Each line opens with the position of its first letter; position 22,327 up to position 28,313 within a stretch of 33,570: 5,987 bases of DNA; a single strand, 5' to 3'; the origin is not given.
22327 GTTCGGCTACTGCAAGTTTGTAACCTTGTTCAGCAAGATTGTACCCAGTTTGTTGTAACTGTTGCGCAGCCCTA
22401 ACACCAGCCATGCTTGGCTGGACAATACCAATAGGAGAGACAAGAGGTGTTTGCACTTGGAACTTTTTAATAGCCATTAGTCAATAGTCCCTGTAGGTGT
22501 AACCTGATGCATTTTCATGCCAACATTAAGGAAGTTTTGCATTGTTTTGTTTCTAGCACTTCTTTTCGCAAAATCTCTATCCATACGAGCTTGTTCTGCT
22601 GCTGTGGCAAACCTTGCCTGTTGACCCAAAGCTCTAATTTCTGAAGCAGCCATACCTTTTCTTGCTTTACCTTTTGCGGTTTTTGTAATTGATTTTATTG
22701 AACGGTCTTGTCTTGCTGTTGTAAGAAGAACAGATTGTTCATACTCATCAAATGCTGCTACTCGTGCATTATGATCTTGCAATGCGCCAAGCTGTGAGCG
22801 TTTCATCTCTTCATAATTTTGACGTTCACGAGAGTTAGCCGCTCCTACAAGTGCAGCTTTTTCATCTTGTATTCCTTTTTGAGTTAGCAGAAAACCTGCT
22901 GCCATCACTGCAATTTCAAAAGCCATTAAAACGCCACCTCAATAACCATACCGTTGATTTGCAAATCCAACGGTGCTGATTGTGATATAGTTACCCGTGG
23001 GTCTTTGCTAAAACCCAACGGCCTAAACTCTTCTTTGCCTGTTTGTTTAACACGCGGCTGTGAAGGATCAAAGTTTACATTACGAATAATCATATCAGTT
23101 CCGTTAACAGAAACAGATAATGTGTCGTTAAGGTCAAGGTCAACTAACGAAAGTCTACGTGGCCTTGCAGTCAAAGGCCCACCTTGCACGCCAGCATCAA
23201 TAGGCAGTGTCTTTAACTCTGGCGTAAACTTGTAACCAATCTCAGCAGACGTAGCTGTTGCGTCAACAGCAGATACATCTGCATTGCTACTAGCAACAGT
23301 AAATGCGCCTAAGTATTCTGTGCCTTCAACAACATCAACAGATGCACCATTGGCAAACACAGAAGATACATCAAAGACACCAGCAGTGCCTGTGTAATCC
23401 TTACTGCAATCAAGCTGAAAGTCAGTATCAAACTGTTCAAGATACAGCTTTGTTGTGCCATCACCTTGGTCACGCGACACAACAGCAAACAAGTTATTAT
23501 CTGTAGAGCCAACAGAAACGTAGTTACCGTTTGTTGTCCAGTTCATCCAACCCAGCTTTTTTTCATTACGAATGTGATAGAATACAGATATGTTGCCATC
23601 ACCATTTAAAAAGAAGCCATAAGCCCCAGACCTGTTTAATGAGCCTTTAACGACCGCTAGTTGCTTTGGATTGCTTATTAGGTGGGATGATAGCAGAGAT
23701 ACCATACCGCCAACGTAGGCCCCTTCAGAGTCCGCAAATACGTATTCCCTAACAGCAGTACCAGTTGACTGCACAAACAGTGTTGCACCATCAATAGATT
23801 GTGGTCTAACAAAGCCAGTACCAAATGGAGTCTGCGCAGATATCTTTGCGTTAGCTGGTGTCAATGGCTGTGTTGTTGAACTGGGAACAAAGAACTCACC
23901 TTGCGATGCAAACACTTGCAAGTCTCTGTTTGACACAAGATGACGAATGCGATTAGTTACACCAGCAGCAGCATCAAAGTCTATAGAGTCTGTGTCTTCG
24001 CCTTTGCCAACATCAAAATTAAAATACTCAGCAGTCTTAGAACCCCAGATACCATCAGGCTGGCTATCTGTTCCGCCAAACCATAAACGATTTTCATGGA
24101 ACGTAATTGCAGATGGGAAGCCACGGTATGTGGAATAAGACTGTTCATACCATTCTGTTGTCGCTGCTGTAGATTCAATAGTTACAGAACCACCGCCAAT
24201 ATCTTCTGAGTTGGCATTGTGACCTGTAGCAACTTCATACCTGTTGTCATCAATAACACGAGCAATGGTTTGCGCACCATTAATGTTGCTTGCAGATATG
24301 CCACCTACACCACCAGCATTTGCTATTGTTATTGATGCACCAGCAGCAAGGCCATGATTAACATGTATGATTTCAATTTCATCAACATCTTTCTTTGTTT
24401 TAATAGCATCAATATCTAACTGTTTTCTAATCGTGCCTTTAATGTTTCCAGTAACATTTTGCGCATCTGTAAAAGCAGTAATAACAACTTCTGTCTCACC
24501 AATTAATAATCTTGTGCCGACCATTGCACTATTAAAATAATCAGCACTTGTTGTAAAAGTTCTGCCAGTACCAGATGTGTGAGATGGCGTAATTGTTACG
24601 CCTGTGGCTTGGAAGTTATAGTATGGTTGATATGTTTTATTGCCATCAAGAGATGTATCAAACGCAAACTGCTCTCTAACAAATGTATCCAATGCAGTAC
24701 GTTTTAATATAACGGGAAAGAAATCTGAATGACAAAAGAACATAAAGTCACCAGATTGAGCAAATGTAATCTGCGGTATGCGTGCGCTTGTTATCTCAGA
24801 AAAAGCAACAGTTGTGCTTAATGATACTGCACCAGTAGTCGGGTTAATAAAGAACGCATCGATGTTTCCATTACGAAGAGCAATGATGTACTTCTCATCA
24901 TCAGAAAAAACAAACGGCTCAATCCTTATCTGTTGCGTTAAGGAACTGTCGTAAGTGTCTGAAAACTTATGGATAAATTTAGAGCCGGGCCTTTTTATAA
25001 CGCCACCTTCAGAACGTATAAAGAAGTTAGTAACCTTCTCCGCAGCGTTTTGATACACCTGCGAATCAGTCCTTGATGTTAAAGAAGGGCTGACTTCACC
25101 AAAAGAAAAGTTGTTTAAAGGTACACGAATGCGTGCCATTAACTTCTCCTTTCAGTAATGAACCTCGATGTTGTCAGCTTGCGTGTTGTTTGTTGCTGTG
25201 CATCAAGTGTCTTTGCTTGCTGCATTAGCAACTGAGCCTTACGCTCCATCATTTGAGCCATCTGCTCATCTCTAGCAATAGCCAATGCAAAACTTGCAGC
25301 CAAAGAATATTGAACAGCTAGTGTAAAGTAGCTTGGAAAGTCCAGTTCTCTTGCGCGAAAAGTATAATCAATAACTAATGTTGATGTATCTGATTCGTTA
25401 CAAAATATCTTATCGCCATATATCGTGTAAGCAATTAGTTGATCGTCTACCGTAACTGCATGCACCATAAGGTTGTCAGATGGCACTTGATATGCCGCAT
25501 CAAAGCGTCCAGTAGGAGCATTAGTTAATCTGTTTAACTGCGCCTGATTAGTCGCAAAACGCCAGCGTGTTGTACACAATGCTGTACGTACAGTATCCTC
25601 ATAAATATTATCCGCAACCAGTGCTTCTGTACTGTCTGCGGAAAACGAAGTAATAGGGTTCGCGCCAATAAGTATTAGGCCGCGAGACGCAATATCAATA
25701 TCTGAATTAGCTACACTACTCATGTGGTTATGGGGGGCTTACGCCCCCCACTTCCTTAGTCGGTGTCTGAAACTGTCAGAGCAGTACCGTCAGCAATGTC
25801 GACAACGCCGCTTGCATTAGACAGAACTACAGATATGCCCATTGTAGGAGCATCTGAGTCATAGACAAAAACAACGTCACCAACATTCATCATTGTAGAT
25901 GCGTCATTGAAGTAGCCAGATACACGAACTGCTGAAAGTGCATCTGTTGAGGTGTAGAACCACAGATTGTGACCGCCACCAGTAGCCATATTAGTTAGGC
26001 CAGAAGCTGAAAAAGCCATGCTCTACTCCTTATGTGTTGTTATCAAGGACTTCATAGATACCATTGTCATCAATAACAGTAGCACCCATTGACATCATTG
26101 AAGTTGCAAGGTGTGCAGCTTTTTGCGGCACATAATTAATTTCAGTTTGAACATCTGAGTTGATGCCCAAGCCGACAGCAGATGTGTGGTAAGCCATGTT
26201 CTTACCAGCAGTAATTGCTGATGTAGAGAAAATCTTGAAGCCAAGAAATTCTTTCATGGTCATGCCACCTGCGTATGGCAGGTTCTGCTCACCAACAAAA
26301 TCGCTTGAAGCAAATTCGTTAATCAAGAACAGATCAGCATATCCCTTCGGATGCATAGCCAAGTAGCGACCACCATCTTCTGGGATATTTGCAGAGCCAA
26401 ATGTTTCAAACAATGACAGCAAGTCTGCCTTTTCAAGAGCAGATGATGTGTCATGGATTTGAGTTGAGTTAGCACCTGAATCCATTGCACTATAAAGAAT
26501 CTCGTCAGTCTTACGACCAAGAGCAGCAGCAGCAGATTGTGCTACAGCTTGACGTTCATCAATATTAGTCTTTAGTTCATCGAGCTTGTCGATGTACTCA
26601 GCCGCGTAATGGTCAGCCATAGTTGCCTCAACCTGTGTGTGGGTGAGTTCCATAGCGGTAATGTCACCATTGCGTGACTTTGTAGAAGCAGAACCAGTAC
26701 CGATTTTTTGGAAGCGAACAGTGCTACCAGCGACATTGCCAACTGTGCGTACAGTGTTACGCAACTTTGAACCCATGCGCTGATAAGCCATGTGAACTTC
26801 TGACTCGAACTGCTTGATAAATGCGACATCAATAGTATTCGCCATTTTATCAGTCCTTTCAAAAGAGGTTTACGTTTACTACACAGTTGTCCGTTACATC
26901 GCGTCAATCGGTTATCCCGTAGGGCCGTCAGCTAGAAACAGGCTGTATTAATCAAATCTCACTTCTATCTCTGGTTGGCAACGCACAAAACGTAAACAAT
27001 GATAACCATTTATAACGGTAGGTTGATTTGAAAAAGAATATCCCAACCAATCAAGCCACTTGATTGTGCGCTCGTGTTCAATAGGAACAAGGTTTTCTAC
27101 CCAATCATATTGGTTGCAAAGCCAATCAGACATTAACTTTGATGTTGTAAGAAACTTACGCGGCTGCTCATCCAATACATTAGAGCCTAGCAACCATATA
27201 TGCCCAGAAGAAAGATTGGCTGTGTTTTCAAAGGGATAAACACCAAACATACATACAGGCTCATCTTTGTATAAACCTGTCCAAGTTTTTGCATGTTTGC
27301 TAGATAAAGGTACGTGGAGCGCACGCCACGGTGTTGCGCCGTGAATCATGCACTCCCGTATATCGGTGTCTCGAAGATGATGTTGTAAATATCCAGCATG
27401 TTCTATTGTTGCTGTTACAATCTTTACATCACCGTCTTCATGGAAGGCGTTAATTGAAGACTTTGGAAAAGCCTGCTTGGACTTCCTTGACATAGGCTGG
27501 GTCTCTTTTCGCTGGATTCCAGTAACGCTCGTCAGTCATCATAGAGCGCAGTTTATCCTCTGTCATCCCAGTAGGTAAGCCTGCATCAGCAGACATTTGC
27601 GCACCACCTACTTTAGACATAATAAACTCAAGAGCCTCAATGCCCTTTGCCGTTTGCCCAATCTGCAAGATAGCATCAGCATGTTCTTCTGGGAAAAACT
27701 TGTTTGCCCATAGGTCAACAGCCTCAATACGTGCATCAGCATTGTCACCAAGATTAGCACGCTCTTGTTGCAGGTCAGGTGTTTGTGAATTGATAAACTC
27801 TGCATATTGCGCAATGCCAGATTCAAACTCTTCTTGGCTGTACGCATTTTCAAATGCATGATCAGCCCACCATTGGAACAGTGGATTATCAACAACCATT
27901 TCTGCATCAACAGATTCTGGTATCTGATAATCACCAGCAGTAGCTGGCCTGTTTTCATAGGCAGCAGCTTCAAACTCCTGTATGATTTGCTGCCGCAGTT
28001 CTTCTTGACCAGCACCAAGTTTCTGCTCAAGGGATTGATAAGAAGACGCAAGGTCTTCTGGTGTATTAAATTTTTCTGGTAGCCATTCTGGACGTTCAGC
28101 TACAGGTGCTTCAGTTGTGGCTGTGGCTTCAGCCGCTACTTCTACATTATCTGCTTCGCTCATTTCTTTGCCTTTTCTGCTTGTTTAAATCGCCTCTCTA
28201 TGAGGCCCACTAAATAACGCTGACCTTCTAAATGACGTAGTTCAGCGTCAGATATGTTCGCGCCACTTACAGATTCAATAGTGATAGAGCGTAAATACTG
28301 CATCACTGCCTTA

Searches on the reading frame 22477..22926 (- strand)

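Call 82: search_protein_families(library=pfam, proteins=[window:22477-22926:-], max_evalue=0.1)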
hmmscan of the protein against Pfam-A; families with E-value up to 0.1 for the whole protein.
window:22477-22926:- (149 aa): 1 family
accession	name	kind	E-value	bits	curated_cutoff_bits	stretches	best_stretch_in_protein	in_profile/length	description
PF25710.1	CrAss_Ring_3_4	-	0.03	14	27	1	55-80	21-45/230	Phage tail ring protein 3/4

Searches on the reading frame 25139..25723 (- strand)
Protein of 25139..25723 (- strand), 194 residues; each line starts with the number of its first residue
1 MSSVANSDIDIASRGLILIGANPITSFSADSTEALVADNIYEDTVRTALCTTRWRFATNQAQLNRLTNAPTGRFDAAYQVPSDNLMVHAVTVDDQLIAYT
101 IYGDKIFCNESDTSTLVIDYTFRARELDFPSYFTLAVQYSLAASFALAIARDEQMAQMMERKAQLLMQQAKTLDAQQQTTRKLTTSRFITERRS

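Call 23: search_protein_families(library=phrogs, proteins=[window:25139-25723:-], max_evalue=0.001)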
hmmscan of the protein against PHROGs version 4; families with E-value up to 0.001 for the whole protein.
window:25139-25723:- (194 aa): 2 families
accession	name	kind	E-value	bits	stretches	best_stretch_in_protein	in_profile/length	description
phrog_394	-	tail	5.6e-37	128.1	1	6-193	2-189/190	tail protein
phrog_9239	-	tail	2.2e-05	24.1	1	9-193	5-189/741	tail tubular protein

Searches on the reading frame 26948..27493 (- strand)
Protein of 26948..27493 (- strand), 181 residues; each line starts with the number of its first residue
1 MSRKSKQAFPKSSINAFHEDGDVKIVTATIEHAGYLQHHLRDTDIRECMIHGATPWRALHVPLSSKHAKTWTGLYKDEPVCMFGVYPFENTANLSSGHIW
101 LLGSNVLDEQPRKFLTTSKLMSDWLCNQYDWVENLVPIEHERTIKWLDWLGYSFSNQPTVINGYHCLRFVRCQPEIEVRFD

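Call 23: search_protein_families(library=phrogs, proteins=[window:26948-27493:-], max_evalue=0.001)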
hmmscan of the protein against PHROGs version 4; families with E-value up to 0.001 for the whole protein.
window:26948-27493:- (181 aa): 1 family
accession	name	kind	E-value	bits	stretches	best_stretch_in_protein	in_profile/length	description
phrog_308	-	head and packaging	1.5e-25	91.2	1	22-170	2-147/151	internal virion protein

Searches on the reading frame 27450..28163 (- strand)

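Call 23: search_protein_families(library=phrogs, proteins=[window:27450-28163:-], max_evalue=0.001)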
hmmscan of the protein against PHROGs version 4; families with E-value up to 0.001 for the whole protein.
window:27450-28163:- (237 aa): 2 families
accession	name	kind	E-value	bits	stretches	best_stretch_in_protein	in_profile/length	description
phrog_3742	-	unknown function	1.5e-06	29.4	1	12-234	27-284/287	-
phrog_1052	-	head and packaging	0.0002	22.3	1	5-85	39-117/293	head assembly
